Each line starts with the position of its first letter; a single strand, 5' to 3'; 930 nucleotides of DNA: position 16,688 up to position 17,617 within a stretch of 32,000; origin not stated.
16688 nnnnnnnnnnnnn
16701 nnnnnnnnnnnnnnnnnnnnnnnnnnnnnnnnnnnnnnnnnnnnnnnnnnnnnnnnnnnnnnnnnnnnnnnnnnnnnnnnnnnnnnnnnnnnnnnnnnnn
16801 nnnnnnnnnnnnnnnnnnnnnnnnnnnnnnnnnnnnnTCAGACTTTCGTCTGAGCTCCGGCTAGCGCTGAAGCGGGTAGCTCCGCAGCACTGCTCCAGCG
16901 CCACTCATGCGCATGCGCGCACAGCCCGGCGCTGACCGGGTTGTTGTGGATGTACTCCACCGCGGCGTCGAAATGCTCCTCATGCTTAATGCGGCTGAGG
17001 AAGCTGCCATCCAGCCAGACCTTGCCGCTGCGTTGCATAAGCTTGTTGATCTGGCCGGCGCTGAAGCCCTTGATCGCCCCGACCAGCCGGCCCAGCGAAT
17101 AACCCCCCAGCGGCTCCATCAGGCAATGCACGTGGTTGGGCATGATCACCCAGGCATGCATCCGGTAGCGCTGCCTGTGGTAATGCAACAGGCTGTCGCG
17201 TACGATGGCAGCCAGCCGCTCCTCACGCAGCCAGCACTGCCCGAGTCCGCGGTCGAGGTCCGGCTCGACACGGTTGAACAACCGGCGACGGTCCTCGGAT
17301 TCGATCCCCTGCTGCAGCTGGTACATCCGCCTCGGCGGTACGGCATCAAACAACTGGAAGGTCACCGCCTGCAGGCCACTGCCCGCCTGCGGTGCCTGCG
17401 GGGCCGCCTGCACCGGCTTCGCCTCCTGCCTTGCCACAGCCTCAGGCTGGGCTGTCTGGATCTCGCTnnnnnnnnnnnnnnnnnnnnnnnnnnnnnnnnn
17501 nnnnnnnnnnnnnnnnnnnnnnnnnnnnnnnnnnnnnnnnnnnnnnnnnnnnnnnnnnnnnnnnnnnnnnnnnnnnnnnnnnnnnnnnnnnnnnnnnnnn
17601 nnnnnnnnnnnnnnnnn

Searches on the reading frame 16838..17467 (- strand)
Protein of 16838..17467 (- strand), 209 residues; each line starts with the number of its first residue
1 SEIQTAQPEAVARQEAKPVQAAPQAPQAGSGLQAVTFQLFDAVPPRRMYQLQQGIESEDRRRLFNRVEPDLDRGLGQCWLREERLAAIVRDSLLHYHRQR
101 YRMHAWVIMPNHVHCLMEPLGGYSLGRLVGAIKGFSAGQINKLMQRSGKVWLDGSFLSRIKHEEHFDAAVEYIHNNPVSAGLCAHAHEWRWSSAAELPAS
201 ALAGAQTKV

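Call 91: search_protein_families(library=pfam, proteins=[window:16838-17467:-], max_evalue=0.1)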
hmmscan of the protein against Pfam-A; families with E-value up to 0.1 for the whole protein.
window:16838-17467:- (209 aa): 1 family
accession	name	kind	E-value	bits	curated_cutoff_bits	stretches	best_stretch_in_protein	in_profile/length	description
PF01797.21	Y1_Tnp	-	6.2e-09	36.5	23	1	98-176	38-121/121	Transposase IS200 like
